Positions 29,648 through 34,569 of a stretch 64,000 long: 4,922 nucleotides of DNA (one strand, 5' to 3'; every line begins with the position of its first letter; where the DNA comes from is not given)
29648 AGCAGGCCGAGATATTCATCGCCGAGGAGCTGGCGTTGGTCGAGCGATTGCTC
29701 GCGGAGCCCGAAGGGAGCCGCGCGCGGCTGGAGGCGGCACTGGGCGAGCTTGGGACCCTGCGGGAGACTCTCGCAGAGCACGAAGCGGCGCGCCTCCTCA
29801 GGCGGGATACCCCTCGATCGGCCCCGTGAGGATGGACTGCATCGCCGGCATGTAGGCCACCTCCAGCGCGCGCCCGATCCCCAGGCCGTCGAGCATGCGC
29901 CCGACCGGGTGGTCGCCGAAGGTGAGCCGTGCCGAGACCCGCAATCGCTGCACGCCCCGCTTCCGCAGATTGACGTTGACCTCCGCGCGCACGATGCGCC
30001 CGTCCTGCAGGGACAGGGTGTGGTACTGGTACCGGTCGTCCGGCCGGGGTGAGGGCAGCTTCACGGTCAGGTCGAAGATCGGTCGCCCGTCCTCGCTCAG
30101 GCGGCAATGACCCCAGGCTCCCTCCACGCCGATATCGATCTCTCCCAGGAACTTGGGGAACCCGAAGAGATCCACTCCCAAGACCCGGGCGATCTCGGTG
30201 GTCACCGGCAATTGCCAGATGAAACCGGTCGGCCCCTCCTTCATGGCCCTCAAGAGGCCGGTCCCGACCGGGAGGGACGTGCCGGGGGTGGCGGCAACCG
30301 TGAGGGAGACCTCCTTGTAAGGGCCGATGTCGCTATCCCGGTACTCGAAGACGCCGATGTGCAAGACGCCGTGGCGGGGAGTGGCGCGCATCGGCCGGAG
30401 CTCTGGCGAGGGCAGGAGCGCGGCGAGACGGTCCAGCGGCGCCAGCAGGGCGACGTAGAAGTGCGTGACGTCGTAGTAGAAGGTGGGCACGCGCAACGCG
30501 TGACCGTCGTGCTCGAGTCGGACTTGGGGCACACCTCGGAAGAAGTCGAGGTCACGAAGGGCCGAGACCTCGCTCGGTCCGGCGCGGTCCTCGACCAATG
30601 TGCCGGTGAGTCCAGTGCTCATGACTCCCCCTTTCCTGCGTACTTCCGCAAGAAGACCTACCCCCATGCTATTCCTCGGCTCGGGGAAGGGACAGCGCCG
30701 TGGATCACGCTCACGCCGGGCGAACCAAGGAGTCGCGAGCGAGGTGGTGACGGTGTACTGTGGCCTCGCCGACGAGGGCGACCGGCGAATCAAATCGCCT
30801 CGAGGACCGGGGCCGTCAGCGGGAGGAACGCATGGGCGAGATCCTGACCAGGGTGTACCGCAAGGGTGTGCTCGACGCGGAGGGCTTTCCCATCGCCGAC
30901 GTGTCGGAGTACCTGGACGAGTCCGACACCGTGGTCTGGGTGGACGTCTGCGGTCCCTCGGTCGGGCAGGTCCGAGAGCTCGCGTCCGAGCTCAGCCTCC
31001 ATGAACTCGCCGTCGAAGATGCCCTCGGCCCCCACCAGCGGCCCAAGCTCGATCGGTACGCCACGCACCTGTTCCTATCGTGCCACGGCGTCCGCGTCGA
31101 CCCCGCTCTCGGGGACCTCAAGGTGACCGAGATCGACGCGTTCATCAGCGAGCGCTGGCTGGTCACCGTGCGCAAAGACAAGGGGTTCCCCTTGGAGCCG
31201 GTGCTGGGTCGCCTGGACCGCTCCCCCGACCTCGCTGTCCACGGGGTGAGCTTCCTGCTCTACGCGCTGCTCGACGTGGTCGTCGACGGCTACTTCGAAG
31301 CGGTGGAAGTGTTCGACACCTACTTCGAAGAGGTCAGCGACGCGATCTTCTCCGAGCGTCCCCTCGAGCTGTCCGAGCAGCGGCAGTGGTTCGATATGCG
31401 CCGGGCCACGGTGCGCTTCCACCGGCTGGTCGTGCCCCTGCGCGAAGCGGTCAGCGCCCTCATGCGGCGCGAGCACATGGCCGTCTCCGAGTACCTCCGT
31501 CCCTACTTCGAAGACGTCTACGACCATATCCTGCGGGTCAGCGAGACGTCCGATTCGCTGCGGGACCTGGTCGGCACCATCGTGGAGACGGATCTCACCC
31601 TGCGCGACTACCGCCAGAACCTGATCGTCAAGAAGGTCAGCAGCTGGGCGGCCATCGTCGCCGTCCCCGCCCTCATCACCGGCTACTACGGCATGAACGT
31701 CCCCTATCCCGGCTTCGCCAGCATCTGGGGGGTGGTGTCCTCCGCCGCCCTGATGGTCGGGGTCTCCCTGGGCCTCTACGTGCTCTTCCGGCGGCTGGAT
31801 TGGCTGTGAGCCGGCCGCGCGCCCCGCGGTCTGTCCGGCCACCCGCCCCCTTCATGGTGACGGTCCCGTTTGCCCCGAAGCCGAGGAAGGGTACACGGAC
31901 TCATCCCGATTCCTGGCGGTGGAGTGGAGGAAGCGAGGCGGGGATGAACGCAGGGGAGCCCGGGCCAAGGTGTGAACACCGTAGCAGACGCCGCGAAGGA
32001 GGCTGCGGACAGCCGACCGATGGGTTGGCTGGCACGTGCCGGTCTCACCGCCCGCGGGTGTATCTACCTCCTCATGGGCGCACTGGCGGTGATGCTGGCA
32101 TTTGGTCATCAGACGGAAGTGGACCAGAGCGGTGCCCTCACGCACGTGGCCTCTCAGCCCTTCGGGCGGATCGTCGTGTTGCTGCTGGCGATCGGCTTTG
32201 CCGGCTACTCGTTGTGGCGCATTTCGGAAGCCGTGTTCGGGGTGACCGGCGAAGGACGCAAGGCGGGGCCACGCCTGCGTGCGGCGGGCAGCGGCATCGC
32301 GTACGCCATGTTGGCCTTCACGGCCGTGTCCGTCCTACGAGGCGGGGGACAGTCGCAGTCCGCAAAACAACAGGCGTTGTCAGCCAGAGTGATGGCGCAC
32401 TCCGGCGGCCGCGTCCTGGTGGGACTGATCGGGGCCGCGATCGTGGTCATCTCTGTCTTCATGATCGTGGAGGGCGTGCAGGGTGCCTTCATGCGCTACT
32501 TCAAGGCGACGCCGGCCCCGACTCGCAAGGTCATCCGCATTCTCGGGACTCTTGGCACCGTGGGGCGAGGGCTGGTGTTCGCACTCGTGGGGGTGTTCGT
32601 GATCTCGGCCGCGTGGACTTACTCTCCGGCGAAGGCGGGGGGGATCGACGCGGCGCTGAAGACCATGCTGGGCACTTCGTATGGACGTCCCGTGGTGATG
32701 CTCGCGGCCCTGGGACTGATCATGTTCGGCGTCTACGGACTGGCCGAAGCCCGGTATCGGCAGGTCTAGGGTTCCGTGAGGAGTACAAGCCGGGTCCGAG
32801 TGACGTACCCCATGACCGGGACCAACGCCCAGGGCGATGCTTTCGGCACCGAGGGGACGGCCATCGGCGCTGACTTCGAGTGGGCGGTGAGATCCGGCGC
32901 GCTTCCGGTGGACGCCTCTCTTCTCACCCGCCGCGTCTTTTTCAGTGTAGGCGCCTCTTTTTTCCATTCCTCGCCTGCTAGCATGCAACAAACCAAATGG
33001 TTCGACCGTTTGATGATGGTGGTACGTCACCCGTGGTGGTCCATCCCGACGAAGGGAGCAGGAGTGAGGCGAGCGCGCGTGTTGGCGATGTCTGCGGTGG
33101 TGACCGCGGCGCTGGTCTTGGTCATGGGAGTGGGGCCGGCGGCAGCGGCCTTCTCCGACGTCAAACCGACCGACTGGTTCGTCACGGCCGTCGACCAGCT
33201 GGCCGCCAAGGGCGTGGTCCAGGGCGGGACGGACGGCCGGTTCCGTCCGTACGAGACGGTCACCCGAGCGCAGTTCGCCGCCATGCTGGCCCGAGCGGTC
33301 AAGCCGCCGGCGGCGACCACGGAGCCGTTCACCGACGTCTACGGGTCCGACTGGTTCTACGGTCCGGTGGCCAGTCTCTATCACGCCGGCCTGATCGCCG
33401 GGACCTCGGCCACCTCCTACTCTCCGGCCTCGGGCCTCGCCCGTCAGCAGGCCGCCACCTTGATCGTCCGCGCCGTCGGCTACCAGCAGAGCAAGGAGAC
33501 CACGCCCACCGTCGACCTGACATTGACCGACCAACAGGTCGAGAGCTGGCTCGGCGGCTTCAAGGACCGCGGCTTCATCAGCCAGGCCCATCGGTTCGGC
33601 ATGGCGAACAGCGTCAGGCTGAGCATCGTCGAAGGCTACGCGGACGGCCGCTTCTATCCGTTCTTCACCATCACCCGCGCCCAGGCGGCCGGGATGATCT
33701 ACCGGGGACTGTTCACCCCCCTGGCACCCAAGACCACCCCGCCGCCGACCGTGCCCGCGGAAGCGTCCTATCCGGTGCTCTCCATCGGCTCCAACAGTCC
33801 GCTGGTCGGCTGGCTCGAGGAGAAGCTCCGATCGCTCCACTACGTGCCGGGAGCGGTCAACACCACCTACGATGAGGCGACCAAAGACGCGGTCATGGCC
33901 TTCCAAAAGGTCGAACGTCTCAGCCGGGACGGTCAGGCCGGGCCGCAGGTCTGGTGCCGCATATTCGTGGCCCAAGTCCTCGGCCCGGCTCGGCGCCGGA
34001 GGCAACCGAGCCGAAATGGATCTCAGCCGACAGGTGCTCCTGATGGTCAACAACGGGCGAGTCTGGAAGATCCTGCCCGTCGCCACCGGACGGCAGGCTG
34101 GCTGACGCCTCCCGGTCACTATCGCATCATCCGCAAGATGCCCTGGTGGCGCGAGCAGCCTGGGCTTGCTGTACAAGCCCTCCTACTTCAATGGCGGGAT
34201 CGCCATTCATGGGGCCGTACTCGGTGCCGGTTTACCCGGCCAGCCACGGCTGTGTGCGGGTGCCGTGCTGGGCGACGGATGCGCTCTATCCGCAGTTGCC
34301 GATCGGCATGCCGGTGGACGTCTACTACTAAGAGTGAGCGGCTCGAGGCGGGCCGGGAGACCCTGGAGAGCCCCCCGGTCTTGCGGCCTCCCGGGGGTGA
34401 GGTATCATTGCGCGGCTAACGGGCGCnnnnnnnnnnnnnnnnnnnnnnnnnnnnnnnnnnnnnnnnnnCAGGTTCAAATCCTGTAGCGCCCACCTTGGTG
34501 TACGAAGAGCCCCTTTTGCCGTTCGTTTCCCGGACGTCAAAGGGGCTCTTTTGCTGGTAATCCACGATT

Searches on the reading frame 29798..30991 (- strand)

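Call 56: search_protein_families(library=pfam, proteins=[window:29798-30991:-], max_evalue=0.001)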
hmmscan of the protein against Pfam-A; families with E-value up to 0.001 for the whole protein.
window:29798-30991:- (397 aa): 1 family
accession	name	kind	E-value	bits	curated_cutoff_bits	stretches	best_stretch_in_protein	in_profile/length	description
PF06314.16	ADC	-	2.9e-17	63.4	29.8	1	170-384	18-225/238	Acetoacetate decarboxylase (ADC)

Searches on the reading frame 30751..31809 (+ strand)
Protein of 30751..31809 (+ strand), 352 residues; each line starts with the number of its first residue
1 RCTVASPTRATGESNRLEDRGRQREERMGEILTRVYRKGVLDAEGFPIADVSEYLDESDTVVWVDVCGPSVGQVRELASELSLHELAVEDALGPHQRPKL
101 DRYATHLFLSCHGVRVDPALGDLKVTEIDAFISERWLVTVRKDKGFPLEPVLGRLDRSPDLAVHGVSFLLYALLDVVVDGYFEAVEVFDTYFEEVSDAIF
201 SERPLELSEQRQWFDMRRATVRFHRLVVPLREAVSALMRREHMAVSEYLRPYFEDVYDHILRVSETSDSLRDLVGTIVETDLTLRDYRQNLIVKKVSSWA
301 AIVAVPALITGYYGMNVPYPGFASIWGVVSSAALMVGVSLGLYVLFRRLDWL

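Call 56: search_protein_families(library=pfam, proteins=[window:30751-31809:+], max_evalue=0.001)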
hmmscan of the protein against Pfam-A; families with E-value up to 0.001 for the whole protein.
window:30751-31809:+ (352 aa): 1 family
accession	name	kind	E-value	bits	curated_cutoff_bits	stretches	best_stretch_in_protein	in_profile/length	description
PF01544.23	CorA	-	5.7e-52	177.3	27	1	59-348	2-292/292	CorA-like Mg2+ transporter protein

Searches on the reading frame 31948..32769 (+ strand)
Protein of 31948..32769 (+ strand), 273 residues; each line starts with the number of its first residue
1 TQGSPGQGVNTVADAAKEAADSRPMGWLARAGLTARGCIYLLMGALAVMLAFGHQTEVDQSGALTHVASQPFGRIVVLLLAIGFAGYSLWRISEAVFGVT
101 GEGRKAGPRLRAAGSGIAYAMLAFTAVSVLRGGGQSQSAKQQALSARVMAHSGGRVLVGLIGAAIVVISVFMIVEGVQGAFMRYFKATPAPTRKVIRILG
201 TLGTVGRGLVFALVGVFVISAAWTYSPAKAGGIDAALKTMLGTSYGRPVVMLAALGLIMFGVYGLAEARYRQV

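Call 56: search_protein_families(library=pfam, proteins=[window:31948-32769:+], max_evalue=0.001)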
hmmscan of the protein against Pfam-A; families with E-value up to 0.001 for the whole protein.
window:31948-32769:+ (273 aa): 1 family
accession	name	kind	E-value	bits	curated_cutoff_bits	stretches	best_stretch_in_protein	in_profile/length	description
PF06724.16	DUF1206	-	5.5e-49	164.6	26.2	3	31-97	1-69/70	Domain of Unknown Function (DUF1206)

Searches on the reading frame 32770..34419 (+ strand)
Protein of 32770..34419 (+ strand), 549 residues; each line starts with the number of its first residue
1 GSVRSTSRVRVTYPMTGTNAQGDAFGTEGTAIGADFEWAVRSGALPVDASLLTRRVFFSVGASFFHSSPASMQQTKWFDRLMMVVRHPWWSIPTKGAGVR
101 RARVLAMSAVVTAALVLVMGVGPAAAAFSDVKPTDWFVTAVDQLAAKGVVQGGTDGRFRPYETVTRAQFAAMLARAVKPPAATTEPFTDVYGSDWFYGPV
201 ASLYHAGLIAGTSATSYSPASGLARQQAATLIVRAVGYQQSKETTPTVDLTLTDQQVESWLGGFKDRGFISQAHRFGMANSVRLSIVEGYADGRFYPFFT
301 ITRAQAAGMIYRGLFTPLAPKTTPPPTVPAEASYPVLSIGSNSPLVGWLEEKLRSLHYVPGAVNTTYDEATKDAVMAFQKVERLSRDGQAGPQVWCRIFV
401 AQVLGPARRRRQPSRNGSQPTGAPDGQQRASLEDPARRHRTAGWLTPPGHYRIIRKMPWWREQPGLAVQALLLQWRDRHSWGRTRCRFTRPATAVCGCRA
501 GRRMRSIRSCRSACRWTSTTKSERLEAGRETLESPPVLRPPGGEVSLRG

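Call 56: search_protein_families(library=pfam, proteins=[window:32770-34419:+], max_evalue=0.001)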
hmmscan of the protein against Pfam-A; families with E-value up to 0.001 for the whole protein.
window:32770-34419:+ (549 aa): 2 families
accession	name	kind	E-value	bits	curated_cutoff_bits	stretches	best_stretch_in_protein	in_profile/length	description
PF00395.25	SLH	-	2.2e-28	98.4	20.8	3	128-170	2-44/44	S-layer homology domain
PF01471.23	PG_binding_1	-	8.4e-13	48.7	23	1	343-395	2-54/57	Putative peptidoglycan binding domain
